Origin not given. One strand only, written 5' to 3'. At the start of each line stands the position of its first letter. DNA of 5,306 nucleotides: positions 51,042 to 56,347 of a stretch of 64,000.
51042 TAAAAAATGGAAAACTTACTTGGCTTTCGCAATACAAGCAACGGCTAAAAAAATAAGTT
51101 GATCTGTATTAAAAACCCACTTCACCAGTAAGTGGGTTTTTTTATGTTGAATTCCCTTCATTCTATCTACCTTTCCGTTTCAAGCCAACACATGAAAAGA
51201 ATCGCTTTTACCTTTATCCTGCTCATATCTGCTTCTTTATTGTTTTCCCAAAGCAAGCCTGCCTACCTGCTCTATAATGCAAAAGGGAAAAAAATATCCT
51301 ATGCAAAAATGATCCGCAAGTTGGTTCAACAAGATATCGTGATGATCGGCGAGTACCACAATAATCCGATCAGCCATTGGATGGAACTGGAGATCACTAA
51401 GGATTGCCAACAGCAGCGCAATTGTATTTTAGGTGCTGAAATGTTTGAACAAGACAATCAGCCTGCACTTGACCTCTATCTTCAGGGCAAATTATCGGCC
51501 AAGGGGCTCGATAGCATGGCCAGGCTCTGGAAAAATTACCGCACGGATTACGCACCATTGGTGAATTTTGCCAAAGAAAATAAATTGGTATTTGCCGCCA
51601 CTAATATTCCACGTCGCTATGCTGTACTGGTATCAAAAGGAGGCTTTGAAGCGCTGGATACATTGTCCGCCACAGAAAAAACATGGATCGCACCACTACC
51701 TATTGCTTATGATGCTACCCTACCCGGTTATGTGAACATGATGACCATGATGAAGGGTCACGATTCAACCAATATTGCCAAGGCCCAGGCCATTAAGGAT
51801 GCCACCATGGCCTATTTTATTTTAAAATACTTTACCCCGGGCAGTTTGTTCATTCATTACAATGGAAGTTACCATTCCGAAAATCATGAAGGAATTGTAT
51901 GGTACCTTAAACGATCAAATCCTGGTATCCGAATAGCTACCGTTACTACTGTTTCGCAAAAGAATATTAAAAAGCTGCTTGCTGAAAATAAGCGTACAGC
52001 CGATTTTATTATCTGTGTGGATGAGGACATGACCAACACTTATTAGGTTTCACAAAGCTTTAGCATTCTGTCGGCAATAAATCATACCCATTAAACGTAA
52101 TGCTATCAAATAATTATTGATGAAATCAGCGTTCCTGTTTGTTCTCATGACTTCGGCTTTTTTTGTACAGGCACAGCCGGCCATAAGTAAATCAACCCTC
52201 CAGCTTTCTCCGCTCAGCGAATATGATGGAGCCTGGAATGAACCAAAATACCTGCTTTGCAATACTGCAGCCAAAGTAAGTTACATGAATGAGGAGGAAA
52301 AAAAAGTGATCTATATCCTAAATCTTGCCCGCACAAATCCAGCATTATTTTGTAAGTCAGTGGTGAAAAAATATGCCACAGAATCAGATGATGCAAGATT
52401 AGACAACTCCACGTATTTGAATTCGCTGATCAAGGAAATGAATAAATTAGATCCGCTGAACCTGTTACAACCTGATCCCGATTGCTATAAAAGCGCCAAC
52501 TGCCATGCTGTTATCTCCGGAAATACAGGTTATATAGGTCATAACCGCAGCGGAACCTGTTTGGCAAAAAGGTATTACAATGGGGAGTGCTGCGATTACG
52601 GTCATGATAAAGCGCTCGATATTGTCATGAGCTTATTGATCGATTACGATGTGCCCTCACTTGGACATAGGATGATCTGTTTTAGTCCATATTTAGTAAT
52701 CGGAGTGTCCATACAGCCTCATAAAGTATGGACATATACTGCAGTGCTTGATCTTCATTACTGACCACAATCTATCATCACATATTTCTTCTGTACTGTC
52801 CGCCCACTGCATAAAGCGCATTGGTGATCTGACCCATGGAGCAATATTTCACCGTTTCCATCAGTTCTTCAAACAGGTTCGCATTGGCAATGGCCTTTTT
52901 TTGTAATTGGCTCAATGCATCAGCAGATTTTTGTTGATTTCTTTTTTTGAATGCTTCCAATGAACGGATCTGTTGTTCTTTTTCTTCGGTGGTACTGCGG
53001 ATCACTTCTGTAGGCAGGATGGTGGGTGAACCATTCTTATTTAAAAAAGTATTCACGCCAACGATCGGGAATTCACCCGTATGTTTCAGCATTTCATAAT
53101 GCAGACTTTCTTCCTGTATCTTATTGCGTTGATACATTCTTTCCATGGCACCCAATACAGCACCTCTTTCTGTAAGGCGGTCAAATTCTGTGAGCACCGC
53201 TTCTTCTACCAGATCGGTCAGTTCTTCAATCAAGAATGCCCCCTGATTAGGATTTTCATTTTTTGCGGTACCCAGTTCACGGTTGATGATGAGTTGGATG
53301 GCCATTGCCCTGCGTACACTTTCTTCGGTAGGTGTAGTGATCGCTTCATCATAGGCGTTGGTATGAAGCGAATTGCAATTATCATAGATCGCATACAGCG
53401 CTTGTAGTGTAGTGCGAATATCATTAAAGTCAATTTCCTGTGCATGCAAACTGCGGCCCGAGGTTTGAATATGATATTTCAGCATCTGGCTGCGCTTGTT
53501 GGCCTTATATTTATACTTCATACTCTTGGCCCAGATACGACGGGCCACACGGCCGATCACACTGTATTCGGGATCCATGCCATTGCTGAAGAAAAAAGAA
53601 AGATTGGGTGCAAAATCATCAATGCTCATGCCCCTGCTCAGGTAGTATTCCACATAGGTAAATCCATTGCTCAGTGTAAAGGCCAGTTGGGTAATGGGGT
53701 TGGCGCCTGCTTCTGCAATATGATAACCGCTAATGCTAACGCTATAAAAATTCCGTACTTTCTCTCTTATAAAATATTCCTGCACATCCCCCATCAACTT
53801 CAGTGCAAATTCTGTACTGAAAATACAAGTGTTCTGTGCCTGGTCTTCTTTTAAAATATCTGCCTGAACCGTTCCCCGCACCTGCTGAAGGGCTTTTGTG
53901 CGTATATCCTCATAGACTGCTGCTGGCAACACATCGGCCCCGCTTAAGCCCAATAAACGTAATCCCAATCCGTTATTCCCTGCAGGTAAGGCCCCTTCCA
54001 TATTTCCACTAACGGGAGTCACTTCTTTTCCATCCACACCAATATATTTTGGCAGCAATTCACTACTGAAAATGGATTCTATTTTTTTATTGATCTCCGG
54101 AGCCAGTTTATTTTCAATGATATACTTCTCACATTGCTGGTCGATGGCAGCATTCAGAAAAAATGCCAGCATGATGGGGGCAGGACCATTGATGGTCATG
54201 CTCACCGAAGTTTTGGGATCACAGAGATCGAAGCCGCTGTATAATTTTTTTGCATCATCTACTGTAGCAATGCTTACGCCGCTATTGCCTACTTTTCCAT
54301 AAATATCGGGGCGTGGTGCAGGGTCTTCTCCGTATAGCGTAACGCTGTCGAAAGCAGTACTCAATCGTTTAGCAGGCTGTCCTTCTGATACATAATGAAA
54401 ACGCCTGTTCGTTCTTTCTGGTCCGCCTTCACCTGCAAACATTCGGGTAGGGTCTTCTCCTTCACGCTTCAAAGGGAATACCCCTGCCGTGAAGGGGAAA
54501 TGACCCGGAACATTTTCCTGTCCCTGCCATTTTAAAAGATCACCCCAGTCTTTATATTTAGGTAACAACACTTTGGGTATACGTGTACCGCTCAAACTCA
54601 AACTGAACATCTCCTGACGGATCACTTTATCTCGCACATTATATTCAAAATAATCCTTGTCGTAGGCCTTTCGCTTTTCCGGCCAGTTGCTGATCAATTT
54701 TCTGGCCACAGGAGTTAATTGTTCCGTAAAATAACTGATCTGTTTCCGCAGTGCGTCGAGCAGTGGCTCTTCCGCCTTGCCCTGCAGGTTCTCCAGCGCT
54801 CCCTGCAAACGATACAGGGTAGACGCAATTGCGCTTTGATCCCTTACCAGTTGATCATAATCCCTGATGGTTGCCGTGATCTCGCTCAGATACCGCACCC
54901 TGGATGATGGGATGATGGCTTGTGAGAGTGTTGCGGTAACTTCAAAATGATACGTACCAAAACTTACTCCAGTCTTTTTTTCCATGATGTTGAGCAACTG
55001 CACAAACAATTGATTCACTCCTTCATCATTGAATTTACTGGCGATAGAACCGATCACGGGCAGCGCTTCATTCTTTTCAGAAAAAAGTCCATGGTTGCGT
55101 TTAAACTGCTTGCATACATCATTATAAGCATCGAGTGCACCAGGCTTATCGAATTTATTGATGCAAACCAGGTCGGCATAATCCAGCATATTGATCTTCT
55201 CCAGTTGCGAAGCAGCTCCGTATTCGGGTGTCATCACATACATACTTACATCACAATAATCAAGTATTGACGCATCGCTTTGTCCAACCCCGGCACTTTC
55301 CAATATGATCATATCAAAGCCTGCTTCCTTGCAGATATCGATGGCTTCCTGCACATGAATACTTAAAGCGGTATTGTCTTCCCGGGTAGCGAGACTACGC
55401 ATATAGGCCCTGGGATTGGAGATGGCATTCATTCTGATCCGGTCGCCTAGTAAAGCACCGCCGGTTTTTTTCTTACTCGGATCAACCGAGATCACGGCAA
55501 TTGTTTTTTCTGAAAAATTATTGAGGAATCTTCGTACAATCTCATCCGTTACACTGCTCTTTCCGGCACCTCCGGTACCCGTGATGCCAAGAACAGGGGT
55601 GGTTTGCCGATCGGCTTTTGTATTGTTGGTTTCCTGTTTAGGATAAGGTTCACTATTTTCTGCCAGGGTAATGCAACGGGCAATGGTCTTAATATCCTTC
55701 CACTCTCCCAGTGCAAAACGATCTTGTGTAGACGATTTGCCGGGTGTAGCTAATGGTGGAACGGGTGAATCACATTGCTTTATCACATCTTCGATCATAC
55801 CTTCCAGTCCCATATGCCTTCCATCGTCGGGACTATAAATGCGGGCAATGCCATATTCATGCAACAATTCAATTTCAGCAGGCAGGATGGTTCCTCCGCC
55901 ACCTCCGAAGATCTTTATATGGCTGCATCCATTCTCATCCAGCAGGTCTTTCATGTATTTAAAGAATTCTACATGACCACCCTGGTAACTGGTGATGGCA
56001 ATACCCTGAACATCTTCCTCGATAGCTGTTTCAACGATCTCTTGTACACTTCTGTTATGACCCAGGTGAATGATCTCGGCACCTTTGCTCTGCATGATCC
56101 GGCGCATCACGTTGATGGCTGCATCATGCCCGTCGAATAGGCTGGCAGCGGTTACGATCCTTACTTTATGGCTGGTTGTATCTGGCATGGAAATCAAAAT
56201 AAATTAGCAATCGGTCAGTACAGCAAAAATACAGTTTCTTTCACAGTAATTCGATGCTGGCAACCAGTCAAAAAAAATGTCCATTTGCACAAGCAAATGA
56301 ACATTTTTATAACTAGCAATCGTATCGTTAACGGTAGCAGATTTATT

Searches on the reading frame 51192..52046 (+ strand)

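Call 88: search_protein_families(library=pfam, proteins=[window:51192-52046:+], max_evalue=0.1)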
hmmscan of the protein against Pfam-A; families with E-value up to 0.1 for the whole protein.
window:51192-52046:+ (284 aa): 2 families
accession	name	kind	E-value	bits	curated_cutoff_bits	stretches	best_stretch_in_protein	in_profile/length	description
PF04187.18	Cofac_haem_bdg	-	1e-57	196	27.7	1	40-239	1-213/213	Haem-binding uptake, Tiki superfamily, ChaN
PF18916.5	Lycopene_cyc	-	0.071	14.1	27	0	202-251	21-70/92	Lycopene cyclase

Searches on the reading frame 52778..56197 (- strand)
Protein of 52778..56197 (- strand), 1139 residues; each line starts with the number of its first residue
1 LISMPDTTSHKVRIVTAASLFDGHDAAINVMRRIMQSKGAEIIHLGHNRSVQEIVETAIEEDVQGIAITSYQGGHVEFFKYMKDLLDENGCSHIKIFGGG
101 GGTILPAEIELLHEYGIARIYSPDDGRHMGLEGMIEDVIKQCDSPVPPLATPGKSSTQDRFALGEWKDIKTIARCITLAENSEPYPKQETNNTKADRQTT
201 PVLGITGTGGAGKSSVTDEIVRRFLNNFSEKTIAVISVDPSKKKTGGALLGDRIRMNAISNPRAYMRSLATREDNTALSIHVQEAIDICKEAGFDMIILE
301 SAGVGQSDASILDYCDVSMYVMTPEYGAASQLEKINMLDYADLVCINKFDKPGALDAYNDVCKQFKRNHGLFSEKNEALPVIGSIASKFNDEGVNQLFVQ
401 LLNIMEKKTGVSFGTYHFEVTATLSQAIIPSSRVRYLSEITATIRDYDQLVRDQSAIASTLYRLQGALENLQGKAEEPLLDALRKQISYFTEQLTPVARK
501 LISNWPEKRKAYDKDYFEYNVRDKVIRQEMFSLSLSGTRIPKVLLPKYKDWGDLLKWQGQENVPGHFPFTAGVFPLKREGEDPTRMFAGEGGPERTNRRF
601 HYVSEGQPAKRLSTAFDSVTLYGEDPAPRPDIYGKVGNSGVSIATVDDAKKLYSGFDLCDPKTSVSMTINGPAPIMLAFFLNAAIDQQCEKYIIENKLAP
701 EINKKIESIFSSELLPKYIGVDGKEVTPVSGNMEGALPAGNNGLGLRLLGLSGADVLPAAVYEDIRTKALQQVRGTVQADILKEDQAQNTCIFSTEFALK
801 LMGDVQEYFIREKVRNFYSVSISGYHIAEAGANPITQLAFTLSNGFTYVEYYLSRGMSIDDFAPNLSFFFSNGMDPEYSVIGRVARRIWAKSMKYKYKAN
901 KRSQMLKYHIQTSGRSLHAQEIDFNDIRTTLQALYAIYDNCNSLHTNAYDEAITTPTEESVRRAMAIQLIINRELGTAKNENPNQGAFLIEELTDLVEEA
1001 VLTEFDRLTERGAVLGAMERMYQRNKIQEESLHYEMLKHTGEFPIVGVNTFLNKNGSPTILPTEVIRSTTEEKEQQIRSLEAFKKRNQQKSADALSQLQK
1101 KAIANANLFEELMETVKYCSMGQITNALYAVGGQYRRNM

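Call 88: search_protein_families(library=pfam, proteins=[window:52778-56197:-], max_evalue=0.1)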
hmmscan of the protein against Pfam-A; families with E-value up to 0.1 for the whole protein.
window:52778-56197:- (1139 aa): 5 families
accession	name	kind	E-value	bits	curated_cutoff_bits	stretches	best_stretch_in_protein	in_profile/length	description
PF01642.28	MM_CoA_mutase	-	8.8e-117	391.2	22.1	2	766-1131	148-510/512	Methylmalonyl-CoA mutase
PF03308.22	MeaB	-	2.8e-41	141.8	23.1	1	172-403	1-233/273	Methylmalonyl Co-A mutase-associated GTPase MeaB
PF02310.24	B12-binding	-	1.1e-12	48.3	32.1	1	13-110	2-99/121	B12 binding domain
PF02492.25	cobW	-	6.1e-05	23.1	20.7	1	201-356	1-160/180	CobW/HypB/UreG, nucleotide-binding domain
PF01656.29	CbiA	-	0.016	15.6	25.4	1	206-398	5-92/125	CobQ/CobB/MinD/ParA nucleotide binding domain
